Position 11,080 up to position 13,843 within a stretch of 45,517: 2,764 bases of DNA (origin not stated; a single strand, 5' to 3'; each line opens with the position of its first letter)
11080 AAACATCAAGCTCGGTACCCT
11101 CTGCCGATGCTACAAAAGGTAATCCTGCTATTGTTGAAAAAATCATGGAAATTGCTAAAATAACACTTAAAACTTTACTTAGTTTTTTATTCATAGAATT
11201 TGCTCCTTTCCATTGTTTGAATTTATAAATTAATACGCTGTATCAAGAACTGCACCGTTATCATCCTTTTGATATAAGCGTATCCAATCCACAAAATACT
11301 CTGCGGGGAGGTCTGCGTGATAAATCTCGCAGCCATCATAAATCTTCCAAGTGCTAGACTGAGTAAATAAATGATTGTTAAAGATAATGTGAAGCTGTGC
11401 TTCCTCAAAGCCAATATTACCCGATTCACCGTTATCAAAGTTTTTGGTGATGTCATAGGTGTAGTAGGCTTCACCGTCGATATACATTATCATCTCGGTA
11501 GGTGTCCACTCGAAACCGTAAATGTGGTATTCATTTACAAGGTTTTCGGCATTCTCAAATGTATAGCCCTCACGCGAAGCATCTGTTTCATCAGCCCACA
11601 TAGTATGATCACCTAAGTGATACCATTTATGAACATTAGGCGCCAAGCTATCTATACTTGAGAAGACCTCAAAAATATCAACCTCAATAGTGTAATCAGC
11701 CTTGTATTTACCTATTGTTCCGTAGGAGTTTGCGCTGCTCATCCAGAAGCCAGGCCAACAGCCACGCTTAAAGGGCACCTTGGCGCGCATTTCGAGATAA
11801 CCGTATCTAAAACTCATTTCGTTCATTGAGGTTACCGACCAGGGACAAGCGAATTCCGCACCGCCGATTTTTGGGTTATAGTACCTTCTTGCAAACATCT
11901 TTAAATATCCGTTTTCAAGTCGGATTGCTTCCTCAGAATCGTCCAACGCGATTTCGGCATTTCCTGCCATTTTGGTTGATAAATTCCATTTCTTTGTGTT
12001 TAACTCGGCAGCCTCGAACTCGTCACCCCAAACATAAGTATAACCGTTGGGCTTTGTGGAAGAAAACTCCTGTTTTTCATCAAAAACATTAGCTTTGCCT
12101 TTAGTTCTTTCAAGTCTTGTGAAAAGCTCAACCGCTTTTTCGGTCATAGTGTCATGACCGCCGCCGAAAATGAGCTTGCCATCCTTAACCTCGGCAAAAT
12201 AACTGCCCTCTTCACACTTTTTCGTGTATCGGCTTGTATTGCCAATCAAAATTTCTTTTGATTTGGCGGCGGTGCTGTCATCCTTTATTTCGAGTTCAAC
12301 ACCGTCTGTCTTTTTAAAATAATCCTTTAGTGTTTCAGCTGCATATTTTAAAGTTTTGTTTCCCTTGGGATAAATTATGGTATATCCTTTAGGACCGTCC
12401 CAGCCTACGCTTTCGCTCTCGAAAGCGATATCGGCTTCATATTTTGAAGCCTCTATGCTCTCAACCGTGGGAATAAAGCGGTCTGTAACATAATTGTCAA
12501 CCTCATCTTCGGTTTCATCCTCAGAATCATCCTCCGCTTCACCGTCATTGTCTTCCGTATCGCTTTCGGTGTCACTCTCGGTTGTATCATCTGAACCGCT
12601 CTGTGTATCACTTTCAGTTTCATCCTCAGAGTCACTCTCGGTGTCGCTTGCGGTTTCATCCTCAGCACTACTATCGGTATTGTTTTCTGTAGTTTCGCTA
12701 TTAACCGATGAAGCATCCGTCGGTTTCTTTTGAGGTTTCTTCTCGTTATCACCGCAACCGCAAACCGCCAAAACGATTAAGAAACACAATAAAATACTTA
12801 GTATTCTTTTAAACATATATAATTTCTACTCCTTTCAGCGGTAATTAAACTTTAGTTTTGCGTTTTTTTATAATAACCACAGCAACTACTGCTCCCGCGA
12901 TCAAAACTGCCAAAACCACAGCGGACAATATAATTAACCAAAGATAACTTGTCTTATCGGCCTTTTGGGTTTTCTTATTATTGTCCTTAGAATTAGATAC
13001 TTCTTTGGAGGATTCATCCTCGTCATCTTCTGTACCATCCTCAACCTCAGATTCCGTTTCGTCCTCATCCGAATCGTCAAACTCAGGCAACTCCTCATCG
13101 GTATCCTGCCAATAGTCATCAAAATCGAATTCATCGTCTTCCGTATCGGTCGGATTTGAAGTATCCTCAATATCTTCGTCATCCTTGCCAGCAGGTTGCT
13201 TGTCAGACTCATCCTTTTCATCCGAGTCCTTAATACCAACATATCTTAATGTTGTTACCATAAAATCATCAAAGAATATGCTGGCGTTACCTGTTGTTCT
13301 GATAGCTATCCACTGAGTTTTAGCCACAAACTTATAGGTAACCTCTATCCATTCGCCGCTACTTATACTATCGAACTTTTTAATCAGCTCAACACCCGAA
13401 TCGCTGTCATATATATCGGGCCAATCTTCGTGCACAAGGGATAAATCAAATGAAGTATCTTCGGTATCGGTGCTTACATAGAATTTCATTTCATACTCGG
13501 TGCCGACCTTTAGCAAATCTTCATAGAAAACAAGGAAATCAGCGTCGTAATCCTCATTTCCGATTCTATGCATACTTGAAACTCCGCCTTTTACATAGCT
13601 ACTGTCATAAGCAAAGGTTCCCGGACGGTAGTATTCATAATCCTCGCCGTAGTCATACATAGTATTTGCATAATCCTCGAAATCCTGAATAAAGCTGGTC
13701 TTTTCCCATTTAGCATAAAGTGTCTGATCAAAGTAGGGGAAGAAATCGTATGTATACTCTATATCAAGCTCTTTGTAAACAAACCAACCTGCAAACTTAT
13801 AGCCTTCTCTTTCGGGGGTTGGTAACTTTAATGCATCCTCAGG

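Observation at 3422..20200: Two giant paralogous surface proteins built from 13 copies of an uncharacterised ~290-aa GLUG-like module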

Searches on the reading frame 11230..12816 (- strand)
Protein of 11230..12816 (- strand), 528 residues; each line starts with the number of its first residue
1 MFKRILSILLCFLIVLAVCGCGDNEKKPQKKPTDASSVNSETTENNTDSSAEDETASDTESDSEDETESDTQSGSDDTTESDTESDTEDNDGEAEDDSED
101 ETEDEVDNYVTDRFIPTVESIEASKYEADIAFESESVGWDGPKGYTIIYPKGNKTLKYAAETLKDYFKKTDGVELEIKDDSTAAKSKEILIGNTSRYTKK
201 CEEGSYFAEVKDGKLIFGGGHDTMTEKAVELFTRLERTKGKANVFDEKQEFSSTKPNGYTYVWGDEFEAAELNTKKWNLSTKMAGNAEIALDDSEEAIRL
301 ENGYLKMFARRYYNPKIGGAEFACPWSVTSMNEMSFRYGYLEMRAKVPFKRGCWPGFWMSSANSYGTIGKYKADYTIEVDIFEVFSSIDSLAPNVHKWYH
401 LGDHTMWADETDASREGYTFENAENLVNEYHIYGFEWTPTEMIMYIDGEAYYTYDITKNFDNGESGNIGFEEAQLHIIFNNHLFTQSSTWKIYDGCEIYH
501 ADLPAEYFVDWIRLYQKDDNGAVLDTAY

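Call 14: search_protein_families(library=pfam, proteins=[window:11230-12816:-], max_evalue=0.001)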
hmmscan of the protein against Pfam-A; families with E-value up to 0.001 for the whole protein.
window:11230-12816:- (528 aa): 1 family
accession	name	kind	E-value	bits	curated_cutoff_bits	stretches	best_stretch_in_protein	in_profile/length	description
PF00722.28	Glyco_hydro_16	-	6.6e-12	45.7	22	1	333-457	37-138/175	Glycosyl hydrolases family 16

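Call 24: find_encoding_contigs(protein=window:11230-12816:-, flank=10000, max_places=6)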
Protein window:11230-12816:- (528 aa): 1 contig read that carries it; 1 place shown.
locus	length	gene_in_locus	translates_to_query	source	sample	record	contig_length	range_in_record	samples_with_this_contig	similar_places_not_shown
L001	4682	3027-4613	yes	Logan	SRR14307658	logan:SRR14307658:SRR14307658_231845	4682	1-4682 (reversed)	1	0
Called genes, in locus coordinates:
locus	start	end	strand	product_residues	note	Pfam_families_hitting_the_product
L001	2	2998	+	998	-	?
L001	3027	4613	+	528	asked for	PF03935:SKN1_KRE6_Sbg1 (faint), PF00722:Glyco_hydro_16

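Call 49: search_solved_structures(query=window:11230-12816:-, max_evalue=0.001)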
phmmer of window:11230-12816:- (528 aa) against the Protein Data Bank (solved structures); distinct sequences matched with E-value up to 0.001: 32.
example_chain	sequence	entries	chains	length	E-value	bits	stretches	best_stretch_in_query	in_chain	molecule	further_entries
6t2n_AAA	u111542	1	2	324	1.5e-21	80.2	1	250-520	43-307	Glycoside hydrolase family 16 protein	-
8xph_A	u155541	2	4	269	1.5e-20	76.9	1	256-519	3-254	Laminarinase PtLam | Laminarinase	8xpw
8xpk_A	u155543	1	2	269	5.4e-20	75.1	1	256-519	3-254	Laminarinase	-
4crq_A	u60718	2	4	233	1.7e-16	63.6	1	259-517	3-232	ENDO-1,3-BETA-GLUCANASE, FAMILY GH16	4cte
6xof_A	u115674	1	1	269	1.9e-15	60.1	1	256-517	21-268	GH16 family protein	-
5wut_A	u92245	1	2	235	3e-15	59.4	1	258-516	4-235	ULam111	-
6xqf_A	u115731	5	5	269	5.1e-15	58.6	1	256-517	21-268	GH16 family protein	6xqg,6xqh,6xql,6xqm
3iln_A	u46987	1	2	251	2.8e-13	52.9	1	260-516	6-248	Laminarinase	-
6jh5_A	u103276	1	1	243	2.4e-12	49.8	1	258-519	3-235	LamCAT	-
7wwc_A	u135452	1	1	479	6.5e-12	48.4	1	254-517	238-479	beta-1,3(4)-glucanase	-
7ww4_A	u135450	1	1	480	6.5e-12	48.4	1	254-517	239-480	beta-1,3(4)-glucanase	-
6jhj_A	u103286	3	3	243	7e-12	48.3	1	258-519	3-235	LamCAT | laminarinase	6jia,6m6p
3azx_A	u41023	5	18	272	1.8e-11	46.9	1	256-519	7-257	Laminarinase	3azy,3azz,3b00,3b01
4dfs_A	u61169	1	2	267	2e-11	46.8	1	253-517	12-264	Glycoside hydrolase, family 16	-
6t2r_AAA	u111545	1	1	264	2.3e-11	46.6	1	251-516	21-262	Beta-glycosidase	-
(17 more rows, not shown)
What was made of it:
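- The GH16 subfamily includes both laminarinases and mucin O-glycanases, so the substrate is uncertain (call 49).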

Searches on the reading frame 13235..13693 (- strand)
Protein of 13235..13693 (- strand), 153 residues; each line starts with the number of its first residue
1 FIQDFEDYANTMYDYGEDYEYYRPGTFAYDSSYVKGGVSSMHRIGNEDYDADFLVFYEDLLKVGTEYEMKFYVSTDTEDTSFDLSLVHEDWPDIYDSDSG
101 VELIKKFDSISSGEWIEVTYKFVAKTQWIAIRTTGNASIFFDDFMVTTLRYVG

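Call 41: search_solved_structures(query=A3, max_evalue=10, show_alignments=1)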
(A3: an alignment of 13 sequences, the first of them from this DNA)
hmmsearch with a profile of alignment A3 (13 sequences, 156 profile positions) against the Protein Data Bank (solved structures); distinct sequences matched with E-value up to 10: 11.
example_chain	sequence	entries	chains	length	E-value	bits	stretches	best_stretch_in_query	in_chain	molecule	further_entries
9veg_A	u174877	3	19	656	0.00097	22.3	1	5-149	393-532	Vip1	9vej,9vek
4itc_A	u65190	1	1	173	0.0023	21.1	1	100-151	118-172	Lys-gingipain W83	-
2w5f_A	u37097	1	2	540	0.0042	20.2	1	38-152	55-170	ENDO-1,4-BETA-XYLANASE Y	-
2wys_A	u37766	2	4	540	0.0044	20.1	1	38-152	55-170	ENDO-1,4-BETA-XYLANASE Y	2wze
4xun_A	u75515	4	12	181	0.0062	19.7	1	37-151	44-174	Endo-1,4-beta-xylanase C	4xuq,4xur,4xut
4mgq_A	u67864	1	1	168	0.0099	19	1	50-149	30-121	Glycosyl hydrolase family 10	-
3m1h_A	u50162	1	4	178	0.022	17.9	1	110-150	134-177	Lysine specific cysteine protease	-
4xup_A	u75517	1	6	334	0.049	16.7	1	37-125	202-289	Endo-1,4-beta-xylanase C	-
3i42_A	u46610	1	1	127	0.43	13.7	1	16-55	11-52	Response regulator receiver domain protein (CheY-like)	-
9x2f_B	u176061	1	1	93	0.61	13.2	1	44-126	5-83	AcrIF19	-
3km5_A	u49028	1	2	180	0.64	13.1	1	80-150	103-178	Lysine specific cysteine protease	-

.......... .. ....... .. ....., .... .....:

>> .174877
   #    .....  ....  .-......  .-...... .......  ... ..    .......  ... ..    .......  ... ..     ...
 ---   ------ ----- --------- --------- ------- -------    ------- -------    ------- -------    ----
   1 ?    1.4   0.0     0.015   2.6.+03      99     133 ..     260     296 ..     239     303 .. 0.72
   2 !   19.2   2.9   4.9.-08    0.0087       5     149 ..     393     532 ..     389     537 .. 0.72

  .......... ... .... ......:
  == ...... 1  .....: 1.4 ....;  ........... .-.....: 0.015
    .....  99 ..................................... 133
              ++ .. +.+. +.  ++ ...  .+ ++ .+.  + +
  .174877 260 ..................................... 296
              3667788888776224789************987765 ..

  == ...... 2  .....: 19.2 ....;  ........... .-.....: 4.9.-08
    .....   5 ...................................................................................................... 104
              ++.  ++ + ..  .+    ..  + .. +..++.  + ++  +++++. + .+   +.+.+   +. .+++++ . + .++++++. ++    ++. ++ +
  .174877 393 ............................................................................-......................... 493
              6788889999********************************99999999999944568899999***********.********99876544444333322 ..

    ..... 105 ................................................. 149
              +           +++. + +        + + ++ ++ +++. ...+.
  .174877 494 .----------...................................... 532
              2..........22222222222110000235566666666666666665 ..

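Call 42: search_protein_families(library=pfam, alignment_id=A3, max_evalue=10)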
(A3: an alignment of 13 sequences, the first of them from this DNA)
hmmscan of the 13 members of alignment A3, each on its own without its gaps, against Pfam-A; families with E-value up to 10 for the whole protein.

A. member 1, seq(153 aa): 1 family
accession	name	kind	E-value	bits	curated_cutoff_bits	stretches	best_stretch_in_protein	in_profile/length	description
PF02018.23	CBM_4_9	-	0.11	13.3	25.9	1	57-125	55-119/136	Carbohydrate binding domain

B. families by the number of members that match (of 13 scanned): 9 families
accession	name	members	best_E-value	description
PF02018.23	CBM_4_9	11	4.6e-07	Carbohydrate binding domain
PF22825.2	HpiC1-like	1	0.026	HpiC1 cyclase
PF15418.12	DUF4625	1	0.041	Domain of unknown function (DUF4625)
PF17973.7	bMG10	1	0.087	Bacterial Alpha-2-macroglobulin MG10 domain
PF18938.6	aRib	1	0.089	Atypical Rib domain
PF14099.13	Polysacc_lyase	1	0.095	Polysaccharide lyase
PF06950.17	DUF1293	1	0.11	Protein of unknown function (DUF1293)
PF06798.17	PrkA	1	0.12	PrkA serine protein kinase C-terminal domain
PF04314.18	PCuAC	1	0.21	Copper chaperone PCu(A)C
